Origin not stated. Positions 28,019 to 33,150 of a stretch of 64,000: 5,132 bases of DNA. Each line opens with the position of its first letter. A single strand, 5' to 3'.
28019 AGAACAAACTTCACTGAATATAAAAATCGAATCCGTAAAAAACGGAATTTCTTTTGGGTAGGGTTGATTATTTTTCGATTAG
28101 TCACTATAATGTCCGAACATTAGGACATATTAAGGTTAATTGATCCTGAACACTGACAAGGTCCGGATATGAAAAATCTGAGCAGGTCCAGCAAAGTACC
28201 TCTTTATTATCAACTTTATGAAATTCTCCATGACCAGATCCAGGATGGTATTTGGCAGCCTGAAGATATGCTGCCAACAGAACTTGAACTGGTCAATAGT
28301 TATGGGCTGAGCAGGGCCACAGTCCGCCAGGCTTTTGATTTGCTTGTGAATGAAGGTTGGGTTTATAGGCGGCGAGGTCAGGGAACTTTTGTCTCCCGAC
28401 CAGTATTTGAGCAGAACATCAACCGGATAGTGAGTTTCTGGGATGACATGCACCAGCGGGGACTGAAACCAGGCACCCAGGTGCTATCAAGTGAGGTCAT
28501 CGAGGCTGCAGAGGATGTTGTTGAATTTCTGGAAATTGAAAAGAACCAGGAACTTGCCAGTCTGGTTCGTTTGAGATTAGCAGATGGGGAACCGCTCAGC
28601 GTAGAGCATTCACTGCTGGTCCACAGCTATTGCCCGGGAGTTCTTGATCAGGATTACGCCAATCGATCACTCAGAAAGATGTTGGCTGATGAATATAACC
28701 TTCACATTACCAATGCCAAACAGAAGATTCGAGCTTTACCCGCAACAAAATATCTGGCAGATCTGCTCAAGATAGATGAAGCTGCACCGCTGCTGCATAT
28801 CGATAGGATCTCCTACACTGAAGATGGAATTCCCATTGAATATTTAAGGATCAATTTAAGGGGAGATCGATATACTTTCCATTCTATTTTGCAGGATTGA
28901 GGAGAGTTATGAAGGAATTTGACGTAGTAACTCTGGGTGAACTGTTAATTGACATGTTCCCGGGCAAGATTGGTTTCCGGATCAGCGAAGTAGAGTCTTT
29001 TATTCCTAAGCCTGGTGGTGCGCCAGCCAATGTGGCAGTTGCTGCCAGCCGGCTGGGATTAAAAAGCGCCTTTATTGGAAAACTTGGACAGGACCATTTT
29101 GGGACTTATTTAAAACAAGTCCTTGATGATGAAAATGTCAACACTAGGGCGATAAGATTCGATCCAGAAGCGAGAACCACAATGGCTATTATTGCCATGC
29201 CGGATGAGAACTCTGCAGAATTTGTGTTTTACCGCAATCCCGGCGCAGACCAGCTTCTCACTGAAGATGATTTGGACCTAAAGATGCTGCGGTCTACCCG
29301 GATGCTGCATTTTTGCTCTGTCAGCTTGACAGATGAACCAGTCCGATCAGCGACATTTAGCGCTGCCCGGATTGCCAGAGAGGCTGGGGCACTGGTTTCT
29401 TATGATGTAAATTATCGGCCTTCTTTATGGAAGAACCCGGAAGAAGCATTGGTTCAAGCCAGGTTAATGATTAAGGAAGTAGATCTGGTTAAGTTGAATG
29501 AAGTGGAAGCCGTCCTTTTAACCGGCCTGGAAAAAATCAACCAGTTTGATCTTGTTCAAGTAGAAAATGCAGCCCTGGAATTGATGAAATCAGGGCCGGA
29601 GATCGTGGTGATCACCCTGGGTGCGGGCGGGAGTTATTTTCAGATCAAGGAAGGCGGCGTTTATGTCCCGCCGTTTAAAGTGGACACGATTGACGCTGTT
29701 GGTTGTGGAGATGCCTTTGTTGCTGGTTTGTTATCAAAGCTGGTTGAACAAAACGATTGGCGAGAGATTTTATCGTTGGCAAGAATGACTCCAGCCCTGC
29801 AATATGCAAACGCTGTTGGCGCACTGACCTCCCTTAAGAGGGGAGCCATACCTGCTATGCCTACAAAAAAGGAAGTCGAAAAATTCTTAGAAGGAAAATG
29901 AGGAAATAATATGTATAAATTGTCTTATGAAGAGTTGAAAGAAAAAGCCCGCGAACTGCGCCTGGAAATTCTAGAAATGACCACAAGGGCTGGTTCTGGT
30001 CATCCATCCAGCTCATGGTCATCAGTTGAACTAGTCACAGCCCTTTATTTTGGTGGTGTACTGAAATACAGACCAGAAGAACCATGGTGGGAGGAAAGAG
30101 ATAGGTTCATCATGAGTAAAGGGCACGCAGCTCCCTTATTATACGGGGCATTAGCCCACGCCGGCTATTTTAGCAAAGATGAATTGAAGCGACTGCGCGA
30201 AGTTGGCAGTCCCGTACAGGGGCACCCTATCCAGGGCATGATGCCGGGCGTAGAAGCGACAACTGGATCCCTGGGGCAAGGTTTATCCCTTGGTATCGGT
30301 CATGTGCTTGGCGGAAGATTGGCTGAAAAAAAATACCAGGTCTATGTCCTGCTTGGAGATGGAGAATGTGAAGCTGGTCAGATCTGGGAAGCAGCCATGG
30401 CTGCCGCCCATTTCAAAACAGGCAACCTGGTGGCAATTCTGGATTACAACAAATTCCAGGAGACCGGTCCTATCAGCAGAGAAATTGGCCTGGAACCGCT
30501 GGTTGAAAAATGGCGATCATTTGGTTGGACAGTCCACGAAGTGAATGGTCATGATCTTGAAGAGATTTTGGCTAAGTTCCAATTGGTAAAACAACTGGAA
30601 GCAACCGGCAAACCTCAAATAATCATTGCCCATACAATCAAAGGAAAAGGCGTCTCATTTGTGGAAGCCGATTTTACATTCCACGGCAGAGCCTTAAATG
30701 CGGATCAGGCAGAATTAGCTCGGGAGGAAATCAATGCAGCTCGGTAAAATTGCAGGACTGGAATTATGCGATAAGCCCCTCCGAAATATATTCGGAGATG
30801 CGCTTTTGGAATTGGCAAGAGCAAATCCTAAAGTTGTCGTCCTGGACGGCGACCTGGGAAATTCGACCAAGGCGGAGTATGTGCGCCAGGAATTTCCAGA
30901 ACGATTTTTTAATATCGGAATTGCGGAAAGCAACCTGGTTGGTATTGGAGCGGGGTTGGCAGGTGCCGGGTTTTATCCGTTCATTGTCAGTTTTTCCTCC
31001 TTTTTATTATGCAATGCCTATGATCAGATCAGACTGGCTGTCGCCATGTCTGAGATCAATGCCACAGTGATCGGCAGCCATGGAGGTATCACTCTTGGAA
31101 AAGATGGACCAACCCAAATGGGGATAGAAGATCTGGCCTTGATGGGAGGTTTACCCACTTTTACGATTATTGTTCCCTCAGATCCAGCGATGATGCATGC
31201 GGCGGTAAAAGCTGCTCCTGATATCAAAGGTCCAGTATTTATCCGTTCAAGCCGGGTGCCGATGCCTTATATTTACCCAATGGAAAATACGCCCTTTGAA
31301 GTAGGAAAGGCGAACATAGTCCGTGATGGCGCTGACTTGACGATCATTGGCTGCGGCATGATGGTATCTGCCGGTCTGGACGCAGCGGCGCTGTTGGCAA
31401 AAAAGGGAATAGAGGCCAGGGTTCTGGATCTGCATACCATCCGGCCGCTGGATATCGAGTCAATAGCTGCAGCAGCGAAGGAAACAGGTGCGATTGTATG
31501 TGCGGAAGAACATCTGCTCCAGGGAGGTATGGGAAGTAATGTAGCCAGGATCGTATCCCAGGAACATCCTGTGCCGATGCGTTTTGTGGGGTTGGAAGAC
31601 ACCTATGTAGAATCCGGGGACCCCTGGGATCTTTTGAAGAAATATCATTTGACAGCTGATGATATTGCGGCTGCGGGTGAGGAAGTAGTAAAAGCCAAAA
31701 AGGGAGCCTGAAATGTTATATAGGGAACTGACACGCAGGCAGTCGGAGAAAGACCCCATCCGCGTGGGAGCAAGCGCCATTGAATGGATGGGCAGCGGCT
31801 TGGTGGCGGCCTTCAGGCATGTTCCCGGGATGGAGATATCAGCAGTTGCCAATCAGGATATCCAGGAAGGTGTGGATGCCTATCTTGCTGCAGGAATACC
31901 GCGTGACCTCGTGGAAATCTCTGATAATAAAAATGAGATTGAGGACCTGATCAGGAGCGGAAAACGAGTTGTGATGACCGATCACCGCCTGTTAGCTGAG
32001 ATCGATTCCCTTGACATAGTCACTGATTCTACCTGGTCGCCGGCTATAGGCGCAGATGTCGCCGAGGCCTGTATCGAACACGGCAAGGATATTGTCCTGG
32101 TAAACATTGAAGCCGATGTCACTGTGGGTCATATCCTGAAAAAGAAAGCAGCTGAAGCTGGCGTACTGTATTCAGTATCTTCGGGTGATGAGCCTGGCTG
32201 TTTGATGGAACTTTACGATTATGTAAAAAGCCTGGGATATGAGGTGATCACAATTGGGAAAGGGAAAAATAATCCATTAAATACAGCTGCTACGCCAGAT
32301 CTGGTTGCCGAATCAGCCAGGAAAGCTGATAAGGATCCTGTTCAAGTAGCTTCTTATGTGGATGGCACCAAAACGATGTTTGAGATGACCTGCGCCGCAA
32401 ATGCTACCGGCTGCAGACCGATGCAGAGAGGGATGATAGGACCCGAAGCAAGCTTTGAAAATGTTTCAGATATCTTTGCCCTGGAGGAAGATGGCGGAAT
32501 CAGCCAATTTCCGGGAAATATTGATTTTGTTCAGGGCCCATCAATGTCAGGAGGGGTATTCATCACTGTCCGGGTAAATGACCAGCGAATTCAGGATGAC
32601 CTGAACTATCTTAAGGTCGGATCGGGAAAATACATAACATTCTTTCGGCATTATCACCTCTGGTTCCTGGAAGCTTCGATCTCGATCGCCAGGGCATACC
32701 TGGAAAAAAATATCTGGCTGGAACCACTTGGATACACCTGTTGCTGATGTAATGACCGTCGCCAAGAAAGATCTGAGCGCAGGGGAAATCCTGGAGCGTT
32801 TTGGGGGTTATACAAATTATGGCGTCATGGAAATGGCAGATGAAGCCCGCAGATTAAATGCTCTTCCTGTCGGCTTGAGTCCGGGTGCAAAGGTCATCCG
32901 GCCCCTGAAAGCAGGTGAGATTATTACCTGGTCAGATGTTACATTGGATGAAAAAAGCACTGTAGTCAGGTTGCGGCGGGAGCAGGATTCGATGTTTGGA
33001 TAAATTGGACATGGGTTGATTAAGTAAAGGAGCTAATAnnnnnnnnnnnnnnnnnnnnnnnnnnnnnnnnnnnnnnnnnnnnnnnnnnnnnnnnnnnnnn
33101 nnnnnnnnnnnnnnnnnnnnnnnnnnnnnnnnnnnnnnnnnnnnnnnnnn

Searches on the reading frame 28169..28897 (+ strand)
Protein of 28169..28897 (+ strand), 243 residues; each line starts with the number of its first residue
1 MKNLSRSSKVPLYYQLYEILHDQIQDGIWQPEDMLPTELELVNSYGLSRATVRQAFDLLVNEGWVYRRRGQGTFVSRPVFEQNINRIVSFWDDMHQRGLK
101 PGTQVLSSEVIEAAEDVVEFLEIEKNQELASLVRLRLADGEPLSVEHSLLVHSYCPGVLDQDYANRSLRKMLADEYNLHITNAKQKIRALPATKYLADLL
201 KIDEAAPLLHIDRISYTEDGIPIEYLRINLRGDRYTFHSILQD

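Call 64: search_protein_families(library=ncbifam, proteins=[window:28169-28897:+], max_evalue=0.00001)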
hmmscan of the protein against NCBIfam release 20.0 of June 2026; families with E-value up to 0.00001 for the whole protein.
window:28169-28897:+ (243 aa): 22 families
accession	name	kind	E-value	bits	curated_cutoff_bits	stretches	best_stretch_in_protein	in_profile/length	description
TIGR02018.2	his_ut_repres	equivalog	5.3e-43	147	220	1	16-239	4-224/226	histidine utilization transcriptional repressor HutC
NF041547.1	GntR_LSA1692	equivalog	1.3e-42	146.1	275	1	12-242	2-231/233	GntR family transcriptional regulator, LSA1692 subfamily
NF008491.0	PRK11402.1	subfamily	1.3e-41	142.7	269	1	1-237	1-236/243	GntR family transcriptional regulator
TIGR02325.1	C_P_lyase_phnF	equivalog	5.2e-36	124.4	156.8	1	5-237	2-234/238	phosphonate metabolism transcriptional regulator PhnF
NF052441.1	TransRegRv0792c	equivalog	1.5e-35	122.7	400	1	8-239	13-244/260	Rv0792c family HTH-type transcriptional regulator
TIGR02404.1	trehalos_R_Bsub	equivalog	1e-34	120.2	211.95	1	13-238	2-228/233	trehalose operon repressor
TIGR03337.1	phnR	equivalog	6.9e-32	111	296.75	1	13-223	3-212/231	phosphonate utilization transcriptional regulator PhnR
NF007292.0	PRK09764.1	equivalog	4e-28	98.2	281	1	9-241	3-234/240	GntR family transcriptional regulator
NF011575.0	PRK14999.1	equivalog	1.2e-27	96.8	424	1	3-237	4-235/241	histidine utilization repressor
NF007486.0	PRK10079.1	equivalog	8.3e-23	81.4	363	1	10-225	10-225/241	phosphonate metabolism transcriptional regulator PhnF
NF052282.1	PLP_TF_PdxR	equivalog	6e-16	58.5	320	1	11-79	1-69/448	MocR-like pyridoxine biosynthesis transcription factor PdxR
NF052281.1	rhizopine_MocR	equivalog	6e-12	45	650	1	4-77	11-84/479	rhizopine catabolism transcriptional regulator MocR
NF052290.2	MocR_like_YczR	exception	7.8e-12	44.6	487.4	1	7-86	15-94/458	MocR-like transcription factor YczR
NF052286.1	ecto_TF_EhuR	exception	3.2e-09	35.8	480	1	6-82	6-82/458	MocR-like ectoine utilization transcription factor EhuR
NF007741.0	PRK10421.1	equivalog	5.1e-09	35.9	311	1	18-80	14-76/262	transcriptional regulator LldR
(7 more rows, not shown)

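Call 65: search_protein_families(library=pfam, proteins=[window:28169-28897:+], max_evalue=0.0001)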
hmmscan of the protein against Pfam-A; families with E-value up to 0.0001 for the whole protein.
window:28169-28897:+ (243 aa): 2 families
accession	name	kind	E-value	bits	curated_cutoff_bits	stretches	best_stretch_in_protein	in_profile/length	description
PF07702.18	UTRA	-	5e-39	133.8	23.8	1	96-235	1-140/141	UTRA domain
PF00392.27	GntR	-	2.3e-19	69.3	27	1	12-75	1-64/64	Bacterial regulatory proteins, gntR family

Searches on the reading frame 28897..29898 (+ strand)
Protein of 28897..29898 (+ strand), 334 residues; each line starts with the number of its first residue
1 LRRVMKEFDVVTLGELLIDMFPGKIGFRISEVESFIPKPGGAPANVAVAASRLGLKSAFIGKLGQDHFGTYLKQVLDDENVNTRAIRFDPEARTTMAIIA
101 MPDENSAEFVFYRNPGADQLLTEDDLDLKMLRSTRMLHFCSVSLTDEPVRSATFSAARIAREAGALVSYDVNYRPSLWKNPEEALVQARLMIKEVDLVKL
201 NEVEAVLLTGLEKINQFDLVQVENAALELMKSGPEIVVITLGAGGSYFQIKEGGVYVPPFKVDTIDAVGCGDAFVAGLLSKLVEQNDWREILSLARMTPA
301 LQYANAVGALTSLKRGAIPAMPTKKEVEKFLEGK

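Call 64: search_protein_families(library=ncbifam, proteins=[window:28897-29898:+], max_evalue=0.00001)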
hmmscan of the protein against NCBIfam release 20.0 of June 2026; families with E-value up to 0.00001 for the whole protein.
window:28897-29898:+ (334 aa): 24 families
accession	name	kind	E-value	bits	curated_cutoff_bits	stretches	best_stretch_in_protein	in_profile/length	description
TIGR04382.1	myo_inos_iolC_N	equivalog_domain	1.2e-72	244.8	300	1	8-331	2-309/309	5-dehydro-2-deoxygluconokinase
NF006957.1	PRK09434.1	equivalog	4.6e-69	233.2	450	1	31-326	18-301/302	fructokinase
NF047869.1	myo_kin_aldol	exception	1e-46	159.5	600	1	6-332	5-332/586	bifunctional 5-dehydro-2-deoxygluconokinase/5-dehydro-2-deoxyphosphogluconate aldolase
TIGR02152.1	D_ribokin_bact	equivalog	6.7e-41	140.6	299.65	1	33-329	28-298/298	ribokinase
NF008353.0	PRK11142.1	equivalog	3.4e-38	131.9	341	1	38-332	37-304/307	ribokinase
NF040938.1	KDG_KDGal_kin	equivalog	1.3e-36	126.3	400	1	10-332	1-304/305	bifunctional 2-dehydro-3-deoxygluconokinase/2-dehydro-3-deoxygalactonokinase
NF041332.1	KDG_KDGal_kin_Halo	equivalog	3.1e-35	122.1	440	1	9-332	3-311/320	bifunctional 2-dehydro-3-deoxygluconokinase/2-dehydro-3-deoxygalactonokinase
NF053626.1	RibKinHalex1628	equivalog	7.9e-35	120.8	330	1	30-332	28-292/293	ATP-dependent ribose-1-phosphate kinase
NF049991.1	TagKinase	equivalog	2.9e-30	105.2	420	1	10-332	10-316/321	tagatose kinase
NF041633.1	trifunc_aldol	exception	1.2e-26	93.3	700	1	7-212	241-446/580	KHG/KDPG aldolase/sugar kinase fusion protein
TIGR03168.1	1-PFK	subfamily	2.4e-24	85.8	216.4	1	37-301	32-280/305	hexose kinase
TIGR03828.1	pfkB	equivalog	3.4e-20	72.3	292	1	37-300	32-279/305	1-phosphofructokinase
NF052444.1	DhDoxglucKinKdgK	equivalog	1.1e-17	64.4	400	1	40-290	25-277/303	2-dehydro-3-deoxygluconokinase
NF007321.0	PRK09813.1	equivalog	1e-16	61.2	247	1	39-293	23-245/261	fructoselysine 6-kinase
NF041320.1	pfkB_Halo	equivalog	1.7e-14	54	400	1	194-293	171-267/302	1-phosphofructokinase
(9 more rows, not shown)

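Call 65: search_protein_families(library=pfam, proteins=[window:28897-29898:+], max_evalue=0.0001)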
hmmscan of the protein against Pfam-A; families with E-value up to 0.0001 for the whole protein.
window:28897-29898:+ (334 aa): 1 family
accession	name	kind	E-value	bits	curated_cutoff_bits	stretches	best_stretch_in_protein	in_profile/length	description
PF00294.29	PfkB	-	1.9e-59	201.9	25.8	1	10-323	4-301/302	pfkB family carbohydrate kinase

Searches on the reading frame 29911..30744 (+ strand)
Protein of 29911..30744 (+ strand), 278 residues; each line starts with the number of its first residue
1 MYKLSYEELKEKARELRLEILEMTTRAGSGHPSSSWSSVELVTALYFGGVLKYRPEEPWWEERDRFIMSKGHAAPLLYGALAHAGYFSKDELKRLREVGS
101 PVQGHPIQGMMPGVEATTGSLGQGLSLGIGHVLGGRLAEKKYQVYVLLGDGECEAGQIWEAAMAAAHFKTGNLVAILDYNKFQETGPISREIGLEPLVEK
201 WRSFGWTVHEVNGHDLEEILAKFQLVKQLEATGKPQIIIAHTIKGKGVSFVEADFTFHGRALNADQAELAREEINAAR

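Call 64: search_protein_families(library=ncbifam, proteins=[window:29911-30744:+], max_evalue=0.00001)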
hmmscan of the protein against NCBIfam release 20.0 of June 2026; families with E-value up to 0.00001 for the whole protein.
window:29911-30744:+ (278 aa): 11 families
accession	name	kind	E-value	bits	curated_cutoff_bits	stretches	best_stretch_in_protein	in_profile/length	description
NF004559.0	PRK05899.2-5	equivalog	6.1e-91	305.5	488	1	5-275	14-280/627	transketolase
NF004556.0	PRK05899.2-2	equivalog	3.3e-76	256.9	575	1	5-274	13-276/639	transketolase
TIGR00232.1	tktlase_bact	equivalog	1.3e-46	159.3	682.25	1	14-275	5-274/654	transketolase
NF004558.0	PRK05899.2-4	equivalog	1.8e-39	135.7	788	1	16-275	10-271/651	transketolase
TIGR00204.1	dxs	equivalog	2.7e-13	49.3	465.95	1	3-182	12-173/616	1-deoxy-D-xylulose-5-phosphate synthase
NF003933.0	PRK05444.2-2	equivalog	1.7e-12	46.7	395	1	118-267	117-274/606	1-deoxy-D-xylulose-5-phosphate synthase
TIGR00759.1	aceE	equivalog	6.2e-11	41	859.9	0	61-191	129-268/885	pyruvate dehydrogenase (acetyl-transferring), homodimeric type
TIGR03182.1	PDH_E1_alph_y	equivalog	1.6e-10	40.4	393.85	1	119-254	110-245/315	pyruvate dehydrogenase (acetyl-transferring) E1 component subunit alpha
NF008968.0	PRK12315.1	subfamily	1.1e-07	30.5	510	0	124-253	119-254/582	1-deoxy-D-xylulose-5-phosphate synthase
NF003616.0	PRK05261.1-1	subfamily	1.4e-06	26.9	777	1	108-220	130-242/788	phosphoketolase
TIGR03186.1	AKGDH_not_PDH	exception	4.7e-06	25.2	1408.3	0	194-258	341-404/889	alpha-ketoglutarate dehydrogenase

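Call 65: search_protein_families(library=pfam, proteins=[window:29911-30744:+], max_evalue=0.0001)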
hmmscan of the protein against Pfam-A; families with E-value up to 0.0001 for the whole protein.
window:29911-30744:+ (278 aa): 4 families
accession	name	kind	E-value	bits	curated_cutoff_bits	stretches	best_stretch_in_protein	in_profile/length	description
PF00456.26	Transketolase_N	-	9.7e-46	156.7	22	1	13-273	6-274/334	Transketolase, thiamine diphosphate binding domain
PF13292.11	DXP_synthase_N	-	1.5e-10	41.3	21.2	1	3-182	12-173/274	1-deoxy-D-xylulose-5-phosphate synthase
PF00676.26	E1_dh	-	1.9e-06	27.5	22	1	117-238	99-219/300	Dehydrogenase E1 component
PF09364.15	XFP_N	-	2.3e-05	23.9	23.7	1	111-219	132-240/364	XFP N-terminal domain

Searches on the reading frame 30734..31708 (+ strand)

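Call 64: search_protein_families(library=ncbifam, proteins=[window:30734-31708:+], max_evalue=0.00001)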
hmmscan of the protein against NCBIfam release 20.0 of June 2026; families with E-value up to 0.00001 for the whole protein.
window:30734-31708:+ (325 aa): 10 families
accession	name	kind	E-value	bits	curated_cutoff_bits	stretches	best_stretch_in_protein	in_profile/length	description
NF004559.0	PRK05899.2-5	equivalog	5.3e-88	295.8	488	1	16-320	320-625/627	transketolase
TIGR00204.1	dxs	equivalog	1.7e-51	175.5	465.95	1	18-313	314-609/616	1-deoxy-D-xylulose-5-phosphate synthase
NF004556.0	PRK05899.2-2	equivalog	8.2e-47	159.8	575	1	17-316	325-635/639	transketolase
NF003933.0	PRK05444.2-2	equivalog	1.9e-37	129.1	395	1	17-313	292-599/606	1-deoxy-D-xylulose-5-phosphate synthase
NF008968.0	PRK12315.1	subfamily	5e-34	117.5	510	1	16-317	281-579/582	1-deoxy-D-xylulose-5-phosphate synthase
NF008854.0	PRK11892.1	equivalog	4.4e-26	91.6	454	1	10-277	138-418/464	pyruvate dehydrogenase complex E1 component subunit beta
NF006667.0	PRK09212.1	subfamily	1.8e-25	89.5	321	1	17-277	7-279/327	pyruvate dehydrogenase complex E1 component subunit beta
TIGR00232.1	tktlase_bact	equivalog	2.2e-18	66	682.25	1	17-240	352-581/654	transketolase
NF004558.0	PRK05899.2-4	equivalog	3.9e-15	55.3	788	1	27-236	357-572/651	transketolase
NF007201.0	PRK09622.1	equivalog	6.1e-06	25.4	590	1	198-272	266-340/405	2-oxoacid:ferredoxin oxidoreductase subunit alpha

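Call 65: search_protein_families(library=pfam, proteins=[window:30734-31708:+], max_evalue=0.0001)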
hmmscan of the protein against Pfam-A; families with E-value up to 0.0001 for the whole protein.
window:30734-31708:+ (325 aa): 2 families
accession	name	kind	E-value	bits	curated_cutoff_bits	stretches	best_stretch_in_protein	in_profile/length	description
PF02779.29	Transket_pyr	-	2.5e-36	125.4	27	1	16-174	5-169/174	Transketolase, pyrimidine binding domain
PF02780.25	Transketolase_C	-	2e-31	108.9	25.9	1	191-311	1-124/124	Transketolase, C-terminal domain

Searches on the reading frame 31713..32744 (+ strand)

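Call 64: search_protein_families(library=ncbifam, proteins=[window:31713-32744:+], max_evalue=0.00001)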
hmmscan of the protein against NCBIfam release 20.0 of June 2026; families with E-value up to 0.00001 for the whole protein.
window:31713-32744:+ (344 aa): 0 families

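Call 65: search_protein_families(library=pfam, proteins=[window:31713-32744:+], max_evalue=0.0001)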
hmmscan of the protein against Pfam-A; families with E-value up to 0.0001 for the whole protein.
window:31713-32744:+ (344 aa): 1 family
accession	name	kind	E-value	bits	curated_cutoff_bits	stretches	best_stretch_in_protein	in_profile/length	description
PF21135.2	DRL_cat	-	2.3e-51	174.5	27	1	158-320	1-163/164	Oxidoreductase DRL, catalytic domain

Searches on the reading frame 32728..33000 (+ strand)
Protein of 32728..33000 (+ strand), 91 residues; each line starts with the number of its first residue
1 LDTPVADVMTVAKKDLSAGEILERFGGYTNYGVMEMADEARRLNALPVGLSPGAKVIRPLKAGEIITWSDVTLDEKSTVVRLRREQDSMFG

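Call 65: search_protein_families(library=pfam, proteins=[window:32728-33000:+], max_evalue=0.0001)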
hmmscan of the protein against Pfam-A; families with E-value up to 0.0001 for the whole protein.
window:32728-33000:+ (91 aa): 1 family
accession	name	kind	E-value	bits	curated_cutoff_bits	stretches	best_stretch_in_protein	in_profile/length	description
PF08666.17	SAF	-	2.3e-06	28.5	21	1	11-71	5-62/63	SAF domain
